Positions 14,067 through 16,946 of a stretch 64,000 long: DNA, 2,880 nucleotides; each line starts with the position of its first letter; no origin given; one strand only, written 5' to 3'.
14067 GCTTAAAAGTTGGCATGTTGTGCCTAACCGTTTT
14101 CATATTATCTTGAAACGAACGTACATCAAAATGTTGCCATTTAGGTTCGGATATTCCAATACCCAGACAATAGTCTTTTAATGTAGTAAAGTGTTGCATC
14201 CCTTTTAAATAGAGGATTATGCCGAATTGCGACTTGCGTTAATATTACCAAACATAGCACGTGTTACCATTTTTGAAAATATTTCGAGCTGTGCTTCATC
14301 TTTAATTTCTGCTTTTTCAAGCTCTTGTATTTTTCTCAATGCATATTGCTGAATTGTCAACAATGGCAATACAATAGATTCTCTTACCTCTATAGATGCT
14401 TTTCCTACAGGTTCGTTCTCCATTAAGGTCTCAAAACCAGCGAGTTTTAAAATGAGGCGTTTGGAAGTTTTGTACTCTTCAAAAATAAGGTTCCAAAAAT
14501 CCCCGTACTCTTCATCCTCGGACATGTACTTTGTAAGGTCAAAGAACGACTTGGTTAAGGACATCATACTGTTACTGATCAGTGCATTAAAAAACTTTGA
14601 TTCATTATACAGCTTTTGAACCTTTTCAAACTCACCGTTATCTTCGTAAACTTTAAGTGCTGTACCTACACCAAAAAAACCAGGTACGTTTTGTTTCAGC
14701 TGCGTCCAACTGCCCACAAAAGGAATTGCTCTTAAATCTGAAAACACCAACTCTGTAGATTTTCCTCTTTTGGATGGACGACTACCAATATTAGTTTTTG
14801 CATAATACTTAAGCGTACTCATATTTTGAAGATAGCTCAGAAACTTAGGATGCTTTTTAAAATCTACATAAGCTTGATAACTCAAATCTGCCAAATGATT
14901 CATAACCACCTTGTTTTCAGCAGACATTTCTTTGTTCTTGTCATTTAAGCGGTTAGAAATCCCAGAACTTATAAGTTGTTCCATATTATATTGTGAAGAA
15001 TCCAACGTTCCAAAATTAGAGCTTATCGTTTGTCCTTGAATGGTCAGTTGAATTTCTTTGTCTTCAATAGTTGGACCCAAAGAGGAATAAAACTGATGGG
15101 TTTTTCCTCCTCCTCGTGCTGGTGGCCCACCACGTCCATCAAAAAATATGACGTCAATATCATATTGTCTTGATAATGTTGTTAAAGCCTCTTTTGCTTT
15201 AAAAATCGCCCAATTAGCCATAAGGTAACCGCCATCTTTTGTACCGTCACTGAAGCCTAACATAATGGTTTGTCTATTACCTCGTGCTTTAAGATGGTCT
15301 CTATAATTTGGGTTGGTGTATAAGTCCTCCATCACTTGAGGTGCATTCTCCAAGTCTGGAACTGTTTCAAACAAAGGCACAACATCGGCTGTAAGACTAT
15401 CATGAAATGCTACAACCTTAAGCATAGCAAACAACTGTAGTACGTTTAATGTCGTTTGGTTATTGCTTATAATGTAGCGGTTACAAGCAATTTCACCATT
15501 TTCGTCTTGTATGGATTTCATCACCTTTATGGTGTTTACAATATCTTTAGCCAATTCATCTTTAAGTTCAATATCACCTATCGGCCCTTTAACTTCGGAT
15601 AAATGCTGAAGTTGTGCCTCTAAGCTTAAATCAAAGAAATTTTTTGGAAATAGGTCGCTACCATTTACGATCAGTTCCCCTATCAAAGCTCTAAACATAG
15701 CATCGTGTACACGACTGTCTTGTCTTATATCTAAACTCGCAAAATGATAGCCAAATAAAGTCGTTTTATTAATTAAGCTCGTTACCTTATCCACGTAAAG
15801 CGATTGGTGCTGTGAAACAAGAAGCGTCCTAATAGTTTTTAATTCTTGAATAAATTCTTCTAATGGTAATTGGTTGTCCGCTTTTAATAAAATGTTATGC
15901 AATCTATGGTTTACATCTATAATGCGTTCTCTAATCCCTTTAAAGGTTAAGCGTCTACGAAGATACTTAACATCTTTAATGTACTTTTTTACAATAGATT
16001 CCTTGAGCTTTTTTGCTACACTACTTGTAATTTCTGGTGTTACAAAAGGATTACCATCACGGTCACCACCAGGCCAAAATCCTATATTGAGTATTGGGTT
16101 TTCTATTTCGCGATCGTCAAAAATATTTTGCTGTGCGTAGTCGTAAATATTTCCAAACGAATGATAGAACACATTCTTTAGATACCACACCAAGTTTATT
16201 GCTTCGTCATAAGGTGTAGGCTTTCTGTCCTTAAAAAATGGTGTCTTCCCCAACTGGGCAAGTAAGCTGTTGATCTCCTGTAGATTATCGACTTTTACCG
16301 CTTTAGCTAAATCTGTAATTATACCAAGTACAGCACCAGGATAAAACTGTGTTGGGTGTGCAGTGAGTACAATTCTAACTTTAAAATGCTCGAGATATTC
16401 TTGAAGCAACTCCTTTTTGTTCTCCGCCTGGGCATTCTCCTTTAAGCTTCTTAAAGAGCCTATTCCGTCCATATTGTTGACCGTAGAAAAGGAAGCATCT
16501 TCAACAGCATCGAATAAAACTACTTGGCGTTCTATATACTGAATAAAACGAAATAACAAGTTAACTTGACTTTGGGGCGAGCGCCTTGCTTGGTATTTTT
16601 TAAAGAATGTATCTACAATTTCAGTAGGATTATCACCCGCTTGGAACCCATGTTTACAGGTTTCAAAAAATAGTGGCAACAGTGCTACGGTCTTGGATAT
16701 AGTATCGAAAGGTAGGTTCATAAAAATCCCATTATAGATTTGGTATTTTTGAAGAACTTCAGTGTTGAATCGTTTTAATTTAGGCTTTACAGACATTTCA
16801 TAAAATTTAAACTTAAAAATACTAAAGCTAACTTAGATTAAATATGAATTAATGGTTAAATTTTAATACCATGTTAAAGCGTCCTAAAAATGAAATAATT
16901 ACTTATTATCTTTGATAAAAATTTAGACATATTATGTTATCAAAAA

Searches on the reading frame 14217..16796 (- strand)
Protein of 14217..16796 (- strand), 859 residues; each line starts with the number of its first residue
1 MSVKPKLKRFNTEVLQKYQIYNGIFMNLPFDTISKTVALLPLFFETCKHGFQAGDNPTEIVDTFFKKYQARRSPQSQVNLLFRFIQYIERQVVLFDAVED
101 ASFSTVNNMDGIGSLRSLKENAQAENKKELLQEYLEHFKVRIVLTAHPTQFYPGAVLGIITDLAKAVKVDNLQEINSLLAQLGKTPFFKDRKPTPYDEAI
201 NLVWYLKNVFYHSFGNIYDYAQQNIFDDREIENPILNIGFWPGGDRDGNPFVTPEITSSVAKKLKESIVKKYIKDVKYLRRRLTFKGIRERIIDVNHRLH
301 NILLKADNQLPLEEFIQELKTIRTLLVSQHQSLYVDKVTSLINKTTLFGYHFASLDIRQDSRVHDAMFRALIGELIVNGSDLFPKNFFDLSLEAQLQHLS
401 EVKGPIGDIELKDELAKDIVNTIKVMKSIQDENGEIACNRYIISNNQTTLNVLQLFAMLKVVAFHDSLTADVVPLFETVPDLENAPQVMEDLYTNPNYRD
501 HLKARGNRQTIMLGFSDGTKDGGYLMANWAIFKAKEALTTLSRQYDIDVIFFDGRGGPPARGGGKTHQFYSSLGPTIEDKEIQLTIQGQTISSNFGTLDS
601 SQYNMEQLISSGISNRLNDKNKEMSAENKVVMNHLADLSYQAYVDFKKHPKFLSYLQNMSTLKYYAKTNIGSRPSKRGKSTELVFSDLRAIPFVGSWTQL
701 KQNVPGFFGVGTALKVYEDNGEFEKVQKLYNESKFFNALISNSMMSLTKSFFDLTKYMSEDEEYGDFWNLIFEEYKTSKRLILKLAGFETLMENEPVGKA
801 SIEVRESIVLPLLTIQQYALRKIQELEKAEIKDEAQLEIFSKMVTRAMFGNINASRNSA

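Call 59: list_cluster_members(proteins=[window:14217-16796:-, window:16934-17452:+, window:20278-21762:-])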
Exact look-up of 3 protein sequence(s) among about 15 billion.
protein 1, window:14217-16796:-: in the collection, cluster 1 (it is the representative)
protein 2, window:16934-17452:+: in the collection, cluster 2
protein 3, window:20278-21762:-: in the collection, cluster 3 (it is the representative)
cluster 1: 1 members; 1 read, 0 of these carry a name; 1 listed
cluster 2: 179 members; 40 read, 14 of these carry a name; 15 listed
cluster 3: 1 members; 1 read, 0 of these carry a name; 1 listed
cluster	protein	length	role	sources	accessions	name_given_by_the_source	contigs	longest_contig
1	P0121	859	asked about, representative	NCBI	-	-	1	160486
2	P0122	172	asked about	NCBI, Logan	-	-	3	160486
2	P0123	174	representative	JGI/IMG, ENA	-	-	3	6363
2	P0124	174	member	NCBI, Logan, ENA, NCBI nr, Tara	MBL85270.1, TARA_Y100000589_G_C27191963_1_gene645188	MAG: ferritin [Winogradskyella sp.] | ferritin [Winogradskyella sp.] | strand:+ start:4141 stop:4665 length:525 start_codon:yes stop_codon:yes gene_type:complete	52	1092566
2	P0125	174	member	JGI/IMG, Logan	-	ferritin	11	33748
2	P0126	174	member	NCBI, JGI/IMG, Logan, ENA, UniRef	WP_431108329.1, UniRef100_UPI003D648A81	ferritin [Winogradskyella poriferorum] | ferritin n=1 Tax=Winogradskyella poriferorum TaxID=307627 RepID=UPI003D648A81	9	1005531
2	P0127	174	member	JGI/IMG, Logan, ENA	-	ferritin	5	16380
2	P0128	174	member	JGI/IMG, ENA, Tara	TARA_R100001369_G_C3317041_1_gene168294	strand:+ start:1490 stop:2014 length:525 start_codon:yes stop_codon:yes gene_type:complete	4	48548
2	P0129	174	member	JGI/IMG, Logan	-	ferritin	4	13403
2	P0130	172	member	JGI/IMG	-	ferritin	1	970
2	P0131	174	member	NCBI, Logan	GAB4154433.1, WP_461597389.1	MAG: non-heme ferritin [Winogradskyella sp.]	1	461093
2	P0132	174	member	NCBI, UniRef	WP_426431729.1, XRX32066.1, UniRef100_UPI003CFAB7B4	ferritin [Winogradskyella sp. HB-48] | ferritin n=1 Tax=Winogradskyella sp. HB-48 TaxID=3416808 RepID=UPI003CFAB7B4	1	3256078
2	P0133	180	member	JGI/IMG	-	ferritin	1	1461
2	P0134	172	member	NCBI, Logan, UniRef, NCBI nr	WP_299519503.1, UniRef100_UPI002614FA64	ferritin [Winogradskyella sp.] | ferritin n=1 Tax=Winogradskyella sp. TaxID=1883156 RepID=UPI002614FA64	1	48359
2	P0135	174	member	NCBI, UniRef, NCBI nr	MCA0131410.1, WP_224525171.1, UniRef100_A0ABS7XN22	ferritin [Winogradskyella alexanderae] | Ferritin n=1 Tax=Winogradskyella alexanderae TaxID=2877123 RepID=A0ABS7XN22_9FLAO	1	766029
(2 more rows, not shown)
